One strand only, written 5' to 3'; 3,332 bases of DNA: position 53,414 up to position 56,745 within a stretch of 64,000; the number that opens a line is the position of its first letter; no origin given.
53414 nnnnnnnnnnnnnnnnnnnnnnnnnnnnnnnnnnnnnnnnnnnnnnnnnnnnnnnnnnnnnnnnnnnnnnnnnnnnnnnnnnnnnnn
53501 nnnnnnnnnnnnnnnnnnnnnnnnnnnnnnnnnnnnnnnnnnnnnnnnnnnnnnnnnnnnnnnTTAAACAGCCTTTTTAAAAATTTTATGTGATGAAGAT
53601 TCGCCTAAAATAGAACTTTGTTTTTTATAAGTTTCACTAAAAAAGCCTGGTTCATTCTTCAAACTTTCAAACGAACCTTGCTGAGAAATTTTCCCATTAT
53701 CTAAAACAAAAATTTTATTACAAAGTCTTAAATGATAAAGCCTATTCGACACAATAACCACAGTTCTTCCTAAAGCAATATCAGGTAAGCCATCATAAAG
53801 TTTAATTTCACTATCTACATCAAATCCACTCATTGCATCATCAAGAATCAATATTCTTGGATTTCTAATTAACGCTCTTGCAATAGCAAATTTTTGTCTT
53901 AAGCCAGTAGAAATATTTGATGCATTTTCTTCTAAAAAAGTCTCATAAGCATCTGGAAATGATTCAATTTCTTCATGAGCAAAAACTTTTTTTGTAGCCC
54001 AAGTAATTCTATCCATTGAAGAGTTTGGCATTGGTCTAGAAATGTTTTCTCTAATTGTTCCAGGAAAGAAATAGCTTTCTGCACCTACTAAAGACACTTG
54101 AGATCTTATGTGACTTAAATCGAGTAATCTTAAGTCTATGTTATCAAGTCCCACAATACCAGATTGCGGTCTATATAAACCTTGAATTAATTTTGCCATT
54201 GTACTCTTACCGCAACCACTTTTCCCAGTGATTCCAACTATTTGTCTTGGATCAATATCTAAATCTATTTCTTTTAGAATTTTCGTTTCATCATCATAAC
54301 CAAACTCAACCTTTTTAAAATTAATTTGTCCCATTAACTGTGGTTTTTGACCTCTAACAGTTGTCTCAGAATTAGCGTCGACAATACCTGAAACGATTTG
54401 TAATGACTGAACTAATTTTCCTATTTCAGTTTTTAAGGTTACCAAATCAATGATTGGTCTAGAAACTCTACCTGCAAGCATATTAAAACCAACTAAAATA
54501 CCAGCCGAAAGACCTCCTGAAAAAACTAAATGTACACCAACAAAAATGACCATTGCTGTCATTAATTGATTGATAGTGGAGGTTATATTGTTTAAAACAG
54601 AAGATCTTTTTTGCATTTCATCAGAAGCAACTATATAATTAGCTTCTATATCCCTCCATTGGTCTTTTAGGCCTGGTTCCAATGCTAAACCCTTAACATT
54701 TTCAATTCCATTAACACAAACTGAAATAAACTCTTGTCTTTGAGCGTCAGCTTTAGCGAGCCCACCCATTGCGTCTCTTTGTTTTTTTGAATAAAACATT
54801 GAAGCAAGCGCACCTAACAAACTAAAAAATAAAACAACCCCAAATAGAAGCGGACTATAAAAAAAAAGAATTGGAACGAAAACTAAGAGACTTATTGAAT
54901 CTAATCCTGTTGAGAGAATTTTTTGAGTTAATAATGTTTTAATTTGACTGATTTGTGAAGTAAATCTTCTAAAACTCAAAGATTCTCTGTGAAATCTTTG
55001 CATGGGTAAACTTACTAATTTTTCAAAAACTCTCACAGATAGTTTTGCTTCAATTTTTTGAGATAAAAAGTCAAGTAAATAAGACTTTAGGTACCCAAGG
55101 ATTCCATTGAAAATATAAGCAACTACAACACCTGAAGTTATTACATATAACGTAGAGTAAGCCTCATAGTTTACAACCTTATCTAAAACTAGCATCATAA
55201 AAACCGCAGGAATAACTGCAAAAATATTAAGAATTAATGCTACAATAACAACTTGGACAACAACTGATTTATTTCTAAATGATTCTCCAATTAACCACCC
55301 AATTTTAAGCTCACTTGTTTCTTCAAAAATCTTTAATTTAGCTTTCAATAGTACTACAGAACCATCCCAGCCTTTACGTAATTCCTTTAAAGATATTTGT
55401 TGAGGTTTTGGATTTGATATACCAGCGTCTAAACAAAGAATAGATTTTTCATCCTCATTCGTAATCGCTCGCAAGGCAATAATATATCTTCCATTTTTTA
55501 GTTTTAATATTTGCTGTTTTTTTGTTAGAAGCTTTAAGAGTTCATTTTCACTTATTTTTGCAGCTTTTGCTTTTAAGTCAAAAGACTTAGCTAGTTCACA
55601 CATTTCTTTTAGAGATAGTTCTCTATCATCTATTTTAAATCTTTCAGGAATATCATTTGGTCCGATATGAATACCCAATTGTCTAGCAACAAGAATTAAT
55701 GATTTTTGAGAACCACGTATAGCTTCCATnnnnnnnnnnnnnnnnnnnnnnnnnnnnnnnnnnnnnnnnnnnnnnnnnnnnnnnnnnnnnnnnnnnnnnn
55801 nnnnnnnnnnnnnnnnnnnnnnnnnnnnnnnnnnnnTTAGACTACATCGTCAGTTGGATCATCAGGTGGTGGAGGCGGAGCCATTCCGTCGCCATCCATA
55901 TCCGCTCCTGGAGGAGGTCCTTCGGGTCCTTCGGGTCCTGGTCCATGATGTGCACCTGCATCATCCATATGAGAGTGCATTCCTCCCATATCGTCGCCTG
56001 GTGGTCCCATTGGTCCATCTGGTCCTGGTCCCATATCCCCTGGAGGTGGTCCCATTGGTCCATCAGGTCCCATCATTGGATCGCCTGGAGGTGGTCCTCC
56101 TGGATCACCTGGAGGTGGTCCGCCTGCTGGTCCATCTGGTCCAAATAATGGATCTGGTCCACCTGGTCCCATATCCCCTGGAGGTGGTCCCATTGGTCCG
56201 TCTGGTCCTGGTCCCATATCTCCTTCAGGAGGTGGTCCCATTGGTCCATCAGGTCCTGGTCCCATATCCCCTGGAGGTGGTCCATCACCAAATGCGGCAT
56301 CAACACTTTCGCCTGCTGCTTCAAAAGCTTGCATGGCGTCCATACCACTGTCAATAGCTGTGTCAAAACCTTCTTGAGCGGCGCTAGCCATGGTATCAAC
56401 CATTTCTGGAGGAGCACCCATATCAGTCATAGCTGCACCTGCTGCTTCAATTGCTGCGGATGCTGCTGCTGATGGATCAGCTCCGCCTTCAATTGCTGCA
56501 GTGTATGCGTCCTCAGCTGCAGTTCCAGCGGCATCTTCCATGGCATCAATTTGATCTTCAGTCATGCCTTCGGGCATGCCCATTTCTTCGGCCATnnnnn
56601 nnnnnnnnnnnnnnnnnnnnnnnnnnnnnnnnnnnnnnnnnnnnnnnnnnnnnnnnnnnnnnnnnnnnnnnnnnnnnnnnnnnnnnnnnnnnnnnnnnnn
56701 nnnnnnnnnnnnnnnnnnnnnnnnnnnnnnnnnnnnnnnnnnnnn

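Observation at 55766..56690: Monocistronic, extremely acidic, nitrogen-poor 252-aa protein inside a T1SS operon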

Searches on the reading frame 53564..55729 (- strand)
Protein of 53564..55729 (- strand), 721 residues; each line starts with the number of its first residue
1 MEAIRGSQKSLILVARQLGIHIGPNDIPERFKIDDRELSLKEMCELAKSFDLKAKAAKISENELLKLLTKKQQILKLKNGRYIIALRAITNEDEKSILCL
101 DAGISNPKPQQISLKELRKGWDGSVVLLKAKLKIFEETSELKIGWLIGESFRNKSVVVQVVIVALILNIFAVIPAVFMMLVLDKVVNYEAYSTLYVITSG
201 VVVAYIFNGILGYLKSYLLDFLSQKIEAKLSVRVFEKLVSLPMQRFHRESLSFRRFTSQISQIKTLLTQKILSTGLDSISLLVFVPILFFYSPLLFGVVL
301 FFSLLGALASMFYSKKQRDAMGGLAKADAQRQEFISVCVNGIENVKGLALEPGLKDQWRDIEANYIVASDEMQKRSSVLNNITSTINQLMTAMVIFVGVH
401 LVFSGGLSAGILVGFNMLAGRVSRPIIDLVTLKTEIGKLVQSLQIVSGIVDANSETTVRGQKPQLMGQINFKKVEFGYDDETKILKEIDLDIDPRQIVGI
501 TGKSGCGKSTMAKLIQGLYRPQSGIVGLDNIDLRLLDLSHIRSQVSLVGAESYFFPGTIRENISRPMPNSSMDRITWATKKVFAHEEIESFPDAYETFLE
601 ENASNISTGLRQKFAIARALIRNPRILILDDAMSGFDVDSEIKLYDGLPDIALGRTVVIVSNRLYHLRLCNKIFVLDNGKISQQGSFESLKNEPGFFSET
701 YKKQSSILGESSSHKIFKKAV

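Call 4: search_protein_families(library=pfam, proteins=[window:53564-55729:-], max_evalue=0.01)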
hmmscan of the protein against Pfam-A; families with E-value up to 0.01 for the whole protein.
window:53564-55729:- (721 aa): 5 families
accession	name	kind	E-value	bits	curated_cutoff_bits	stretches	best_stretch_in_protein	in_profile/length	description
PF00664.28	ABC_membrane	-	5.5e-30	105.4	28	1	161-422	5-270/274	ABC transporter transmembrane region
PF00005.33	ABC_tran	-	2.5e-27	96.6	25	1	485-633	1-136/137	ABC transporter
PF03412.21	Peptidase_C39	-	2.3e-07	31.1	22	1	11-130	18-130/133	Peptidase C39 family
PF00931.28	NB-ARC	-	0.0067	16.2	23.5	0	493-515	16-38/248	NB-ARC domain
PF03215.21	Rad17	-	0.0079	16.6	23.8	0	482-515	32-65/186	Rad17 P-loop domain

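Call 18: search_solved_structures(query=window:53564-55729:-, show_alignments=3, max_evalue=1e-10)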
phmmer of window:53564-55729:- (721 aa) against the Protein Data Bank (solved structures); distinct sequences matched with E-value up to 1e-10: 421 (the best 60 are shown).
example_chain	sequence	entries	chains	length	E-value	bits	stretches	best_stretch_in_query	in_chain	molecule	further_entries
7sgr_J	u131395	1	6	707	7.4e-102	345.2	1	11-705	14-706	Alpha-hemolysin translocation ATP-binding protein HlyB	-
8dck_A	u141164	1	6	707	1.4e-101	344.3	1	11-705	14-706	Alpha-hemolysin translocation ATP-binding protein HlyB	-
6ujp_A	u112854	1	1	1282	3.7e-90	306.5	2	392-701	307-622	ATP-dependent translocase ABCB1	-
6qee_A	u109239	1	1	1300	4.8e-90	306.2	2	391-701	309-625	ABCB1HM-EQ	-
6ujw_A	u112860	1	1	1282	5e-90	306.1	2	391-701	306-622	ATP-dependent translocase ABCB1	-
6ujt_A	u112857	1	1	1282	6.4e-90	305.8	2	392-701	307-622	ATP-dependent translocase ABCB1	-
4m2s_A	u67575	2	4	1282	7e-90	305.6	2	392-701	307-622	Multidrug resistance protein 1A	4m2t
5kpi_A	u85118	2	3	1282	7e-90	305.6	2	392-701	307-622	Multidrug resistance protein 1A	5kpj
4m1m_A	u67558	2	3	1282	7e-90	305.6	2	392-701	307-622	Multidrug resistance protein 1A | ATP-dependent translocase ABCB1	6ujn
6ujr_A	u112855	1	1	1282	7e-90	305.6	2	392-701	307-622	ATP-dependent translocase ABCB1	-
6ujs_A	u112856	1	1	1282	7e-90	305.6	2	392-701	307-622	ATP-dependent translocase ABCB1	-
4q9h_A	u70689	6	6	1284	9.4e-90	305.2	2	392-701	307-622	Multidrug resistance protein 1A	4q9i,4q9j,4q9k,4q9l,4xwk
4ksb_A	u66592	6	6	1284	9.4e-90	305.2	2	392-701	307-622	Multidrug resistance protein 1A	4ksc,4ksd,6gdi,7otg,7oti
4lsg_A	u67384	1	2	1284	9.5e-90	305.2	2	392-701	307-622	Multidrug resistance protein 1A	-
3g60_A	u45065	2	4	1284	1e-89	305.1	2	392-701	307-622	Multidrug resistance protein 1a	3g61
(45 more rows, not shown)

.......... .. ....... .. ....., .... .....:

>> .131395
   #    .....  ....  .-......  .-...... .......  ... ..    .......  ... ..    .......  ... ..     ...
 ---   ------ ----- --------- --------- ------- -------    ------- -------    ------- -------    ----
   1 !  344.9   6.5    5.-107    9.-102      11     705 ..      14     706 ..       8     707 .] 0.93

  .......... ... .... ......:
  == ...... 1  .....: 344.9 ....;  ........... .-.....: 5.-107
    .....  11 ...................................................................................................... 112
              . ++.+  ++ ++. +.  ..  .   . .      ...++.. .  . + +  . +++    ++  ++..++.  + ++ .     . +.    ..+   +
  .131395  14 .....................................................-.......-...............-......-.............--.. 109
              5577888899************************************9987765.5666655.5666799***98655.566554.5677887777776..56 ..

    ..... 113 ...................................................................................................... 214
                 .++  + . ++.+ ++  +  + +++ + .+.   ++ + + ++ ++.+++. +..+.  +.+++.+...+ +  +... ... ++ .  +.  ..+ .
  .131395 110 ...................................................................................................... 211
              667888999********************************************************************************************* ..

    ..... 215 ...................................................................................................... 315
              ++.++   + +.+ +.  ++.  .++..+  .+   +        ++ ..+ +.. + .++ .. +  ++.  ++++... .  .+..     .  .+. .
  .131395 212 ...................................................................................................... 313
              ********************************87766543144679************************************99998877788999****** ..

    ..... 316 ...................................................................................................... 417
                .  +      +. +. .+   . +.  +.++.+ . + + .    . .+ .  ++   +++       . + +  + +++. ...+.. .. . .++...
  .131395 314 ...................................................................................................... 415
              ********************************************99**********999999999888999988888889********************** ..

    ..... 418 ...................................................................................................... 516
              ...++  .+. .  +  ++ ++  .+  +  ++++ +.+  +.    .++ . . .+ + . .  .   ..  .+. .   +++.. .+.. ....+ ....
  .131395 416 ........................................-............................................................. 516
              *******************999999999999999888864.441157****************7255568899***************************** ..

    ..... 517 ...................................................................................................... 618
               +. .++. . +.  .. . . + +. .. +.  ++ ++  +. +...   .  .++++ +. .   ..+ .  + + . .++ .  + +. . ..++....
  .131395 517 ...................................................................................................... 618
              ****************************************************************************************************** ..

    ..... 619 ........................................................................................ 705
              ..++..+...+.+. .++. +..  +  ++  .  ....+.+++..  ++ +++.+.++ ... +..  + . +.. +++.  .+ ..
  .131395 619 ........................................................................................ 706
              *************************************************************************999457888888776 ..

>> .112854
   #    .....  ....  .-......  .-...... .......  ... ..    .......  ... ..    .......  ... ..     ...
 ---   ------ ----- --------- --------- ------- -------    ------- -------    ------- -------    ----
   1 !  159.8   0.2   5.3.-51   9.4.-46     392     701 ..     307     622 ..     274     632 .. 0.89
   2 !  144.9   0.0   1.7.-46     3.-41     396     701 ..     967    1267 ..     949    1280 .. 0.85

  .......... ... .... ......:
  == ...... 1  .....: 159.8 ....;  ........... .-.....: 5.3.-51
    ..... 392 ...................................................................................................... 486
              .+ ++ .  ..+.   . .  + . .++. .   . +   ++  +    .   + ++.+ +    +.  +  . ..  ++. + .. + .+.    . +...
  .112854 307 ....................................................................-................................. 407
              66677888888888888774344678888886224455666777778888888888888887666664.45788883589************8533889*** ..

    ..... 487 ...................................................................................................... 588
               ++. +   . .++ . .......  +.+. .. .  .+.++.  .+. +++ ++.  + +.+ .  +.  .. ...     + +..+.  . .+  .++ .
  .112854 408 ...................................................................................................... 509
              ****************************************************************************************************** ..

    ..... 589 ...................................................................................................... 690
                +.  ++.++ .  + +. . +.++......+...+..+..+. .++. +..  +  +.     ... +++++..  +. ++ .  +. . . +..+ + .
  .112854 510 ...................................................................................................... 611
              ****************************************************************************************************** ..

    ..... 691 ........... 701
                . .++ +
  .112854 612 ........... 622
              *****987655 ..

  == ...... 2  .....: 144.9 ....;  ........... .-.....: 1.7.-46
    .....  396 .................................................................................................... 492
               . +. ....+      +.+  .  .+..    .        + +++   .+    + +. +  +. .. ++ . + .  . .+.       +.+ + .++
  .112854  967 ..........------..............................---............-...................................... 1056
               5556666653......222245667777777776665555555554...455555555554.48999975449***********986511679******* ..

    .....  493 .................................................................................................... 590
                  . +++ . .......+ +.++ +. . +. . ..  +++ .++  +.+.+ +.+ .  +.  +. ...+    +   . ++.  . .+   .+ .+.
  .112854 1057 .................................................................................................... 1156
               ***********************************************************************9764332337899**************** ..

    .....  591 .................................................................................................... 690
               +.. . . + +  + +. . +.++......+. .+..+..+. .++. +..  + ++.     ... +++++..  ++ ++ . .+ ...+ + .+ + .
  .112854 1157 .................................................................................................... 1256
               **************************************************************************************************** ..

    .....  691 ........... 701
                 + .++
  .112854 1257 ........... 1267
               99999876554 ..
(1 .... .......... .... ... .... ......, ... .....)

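Call 39: search_protein_families(library=ncbifam, proteins=[window:53564-55729:-], max_evalue=0.001)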
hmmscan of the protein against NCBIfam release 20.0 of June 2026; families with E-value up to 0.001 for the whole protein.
window:53564-55729:- (721 aa): 184 families (the best 25 are shown)
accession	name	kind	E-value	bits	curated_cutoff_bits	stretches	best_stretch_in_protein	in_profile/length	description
TIGR01846.1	type_I_sec_HlyB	subfamily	7e-148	493.9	725.55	1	10-705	4-693/694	type I secretion system permease/ATPase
TIGR03375.1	type_I_sec_LssB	subfamily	5.1e-121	405.2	693.1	1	9-688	5-686/696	type I secretion system permease/ATPase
TIGR03796.1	NHLM_micro_ABC1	equivalog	5.3e-97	325.7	853.3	1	109-698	107-706/710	NHLP family bacteriocin export ABC transporter peptidase/permease/ATPase subunit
TIGR01842.1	type_I_sec_PrtD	subfamily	2.2e-80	270.7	510.15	1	153-690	4-540/544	type I secretion system permease/ATPase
TIGR02203.1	MsbA_lipidA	equivalog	2.6e-80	270.5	602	1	156-703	16-568/572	lipid A export permease/ATP-binding protein MsbA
TIGR01193.1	bacteriocin_ABC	subfamily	2.6e-78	264.2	523.85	1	47-701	48-706/708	peptide cleavage/export ABC transporter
TIGR03797.1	NHLM_micro_ABC2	equivalog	1.2e-76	258.7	709.4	1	156-704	137-685/686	NHLP bacteriocin export ABC transporter permease/ATPase subunit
NF045513.1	HepA_fam_ABC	equivalog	1.8e-76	257.9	725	1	186-704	86-609/610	heterocyst formation ABC transporter subunit HepA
TIGR00958.1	3a01208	subfamily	5.7e-73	246.4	874.6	1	159-698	166-708/711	antigen peptide transporter 2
TIGR02204.1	MsbA_rel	hypoth_equivalog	3e-69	234.2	780.4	1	152-698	17-569/576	ABC transporter, permease/ATP-binding protein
NF052233.1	CphA_assoc_ABC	equivalog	3.8e-69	233.8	880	1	171-708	200-747/766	cyanophycin metabolism-associated ABC transporter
NF008381.0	PRK11176.1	equivalog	1.7e-64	218.2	867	1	157-704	26-579/582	lipid A ABC transporter ATP-binding protein/permease MsbA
NF045998.1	cleave_ABC_plasm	equivalog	6.3e-63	213.1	500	1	38-637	41-634/673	Mbov_0121 family peptidase domain-containing ABC transporter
NF010178.0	PRK13657.1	equivalog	2e-61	208.2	733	1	153-710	17-576/588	glucan ABC transporter ATP-binding protein/ permease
TIGR01192.1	chvA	subfamily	5.5e-52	177.2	585.4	1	153-719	17-584/585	glucan export ABC transporter ATP-binding protein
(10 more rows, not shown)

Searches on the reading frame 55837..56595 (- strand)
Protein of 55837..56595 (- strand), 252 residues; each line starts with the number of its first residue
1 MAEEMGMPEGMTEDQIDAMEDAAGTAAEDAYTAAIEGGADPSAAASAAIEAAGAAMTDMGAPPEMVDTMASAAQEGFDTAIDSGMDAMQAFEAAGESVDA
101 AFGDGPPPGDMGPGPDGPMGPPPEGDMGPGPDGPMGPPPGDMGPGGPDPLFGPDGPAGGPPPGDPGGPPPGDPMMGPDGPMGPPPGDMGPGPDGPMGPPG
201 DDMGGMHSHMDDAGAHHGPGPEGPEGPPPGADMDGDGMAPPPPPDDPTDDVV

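Call 4: search_protein_families(library=pfam, proteins=[window:55837-56595:-], max_evalue=0.01)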
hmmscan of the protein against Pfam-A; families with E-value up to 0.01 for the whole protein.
window:55837-56595:- (252 aa): 0 families

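Call 11: find_homologous_proteins(query=window:55837-56595:-, max_evalue=0.001)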
Query window:55837-56595:- (252 aa): 54 proteins with E <= 0.001 among 8000 candidates.
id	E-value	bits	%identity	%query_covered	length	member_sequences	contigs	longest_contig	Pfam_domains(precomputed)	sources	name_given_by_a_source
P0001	6.5e-50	188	75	41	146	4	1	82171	-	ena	-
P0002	4.9e-46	176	98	19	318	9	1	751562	-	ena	-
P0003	1.7e-40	158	48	93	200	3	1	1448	-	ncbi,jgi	-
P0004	2.9e-37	147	77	44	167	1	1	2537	-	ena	-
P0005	5.0e-37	146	87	24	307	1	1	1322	-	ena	-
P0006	3.1e-36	144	84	37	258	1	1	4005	-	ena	-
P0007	1.2e-35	142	98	18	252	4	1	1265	-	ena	-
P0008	7.2e-35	139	92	21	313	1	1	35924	-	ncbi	-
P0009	1.8e-34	138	70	43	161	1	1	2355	-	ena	-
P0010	1.8e-34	138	69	42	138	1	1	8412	-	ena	-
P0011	1.3e-31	128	98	19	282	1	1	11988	-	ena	-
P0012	9.4e-31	126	40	89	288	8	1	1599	-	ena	-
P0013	4.3e-30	123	80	35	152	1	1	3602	-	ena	-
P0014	1.1e-29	122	94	21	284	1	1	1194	-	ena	-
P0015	1.0e-28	119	38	37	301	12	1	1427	-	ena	-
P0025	1.7e-19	89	80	6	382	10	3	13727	-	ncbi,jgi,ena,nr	ncbi:MAG: hypothetical protein CMM90_05030 [Rickettsiales bacterium]|nr:hypothetical protein [Ricket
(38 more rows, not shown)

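Call 13: find_encoding_contigs(protein=P0002, flank=10000, max_places=3)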
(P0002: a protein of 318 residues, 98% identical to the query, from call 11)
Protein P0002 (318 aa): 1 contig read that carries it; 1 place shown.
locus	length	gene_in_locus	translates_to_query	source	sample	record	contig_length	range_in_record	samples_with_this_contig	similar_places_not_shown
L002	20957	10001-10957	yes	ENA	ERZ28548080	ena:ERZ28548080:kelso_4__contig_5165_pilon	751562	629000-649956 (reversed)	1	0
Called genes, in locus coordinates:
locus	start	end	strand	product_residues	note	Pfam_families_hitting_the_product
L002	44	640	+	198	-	-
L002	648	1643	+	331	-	PF00850:Hist_deacetyl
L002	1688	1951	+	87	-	PF13328:HD_4 (weak)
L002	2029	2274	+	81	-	-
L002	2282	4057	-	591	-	PF00664:ABC_membrane, PF13476:AAA_23 (faint), PF00005:ABC_tran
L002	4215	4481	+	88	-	-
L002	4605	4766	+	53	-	-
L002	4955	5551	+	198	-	-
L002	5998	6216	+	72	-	-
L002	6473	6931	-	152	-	PF08238:Sel1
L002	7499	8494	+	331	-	PF02321:OEP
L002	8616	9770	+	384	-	-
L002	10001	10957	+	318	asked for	-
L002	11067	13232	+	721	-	PF03412:Peptidase_C39, PF00664:ABC_membrane, PF00005:ABC_tran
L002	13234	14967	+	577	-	PF00027:cNMP_binding, PF25935:BSH_LcnD (faint), PF25973:BSH_CzcB (weak), PF25984:BSH_YknX (faint), PF26002:Beta-barrel_AprE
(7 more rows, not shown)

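Call 14: find_encoding_contigs(protein=P0025, flank=10000, max_places=3)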
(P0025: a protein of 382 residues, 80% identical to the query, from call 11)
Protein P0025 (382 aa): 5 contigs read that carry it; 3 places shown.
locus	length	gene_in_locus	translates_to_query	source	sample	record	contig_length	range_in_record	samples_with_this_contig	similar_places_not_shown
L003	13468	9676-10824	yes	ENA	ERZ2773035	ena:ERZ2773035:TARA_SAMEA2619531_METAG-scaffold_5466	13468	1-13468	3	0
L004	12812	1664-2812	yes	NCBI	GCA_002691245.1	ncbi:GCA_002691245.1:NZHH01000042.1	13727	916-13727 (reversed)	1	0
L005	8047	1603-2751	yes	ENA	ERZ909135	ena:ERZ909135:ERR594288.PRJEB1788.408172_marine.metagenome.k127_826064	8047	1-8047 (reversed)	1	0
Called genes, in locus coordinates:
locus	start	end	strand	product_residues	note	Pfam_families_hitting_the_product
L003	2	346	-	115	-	?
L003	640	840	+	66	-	PF00313:CSD, PF08206:OB_RNB (weak)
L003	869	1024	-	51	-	-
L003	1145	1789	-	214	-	-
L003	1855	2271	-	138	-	PF11026:DUF2721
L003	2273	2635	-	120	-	-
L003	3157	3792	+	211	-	-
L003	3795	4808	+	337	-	PF00850:Hist_deacetyl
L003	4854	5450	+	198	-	PF13328:HD_4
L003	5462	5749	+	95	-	-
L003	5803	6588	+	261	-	-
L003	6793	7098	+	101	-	-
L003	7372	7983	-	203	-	PF08238:Sel1 (weak)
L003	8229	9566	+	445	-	PF02321:OEP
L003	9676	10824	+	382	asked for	-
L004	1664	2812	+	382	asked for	-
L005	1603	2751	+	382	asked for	-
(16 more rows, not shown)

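Call 39: search_protein_families(library=ncbifam, proteins=[window:55837-56595:-], max_evalue=0.001)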
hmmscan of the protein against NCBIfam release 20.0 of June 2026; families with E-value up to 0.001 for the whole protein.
window:55837-56595:- (252 aa): 0 families
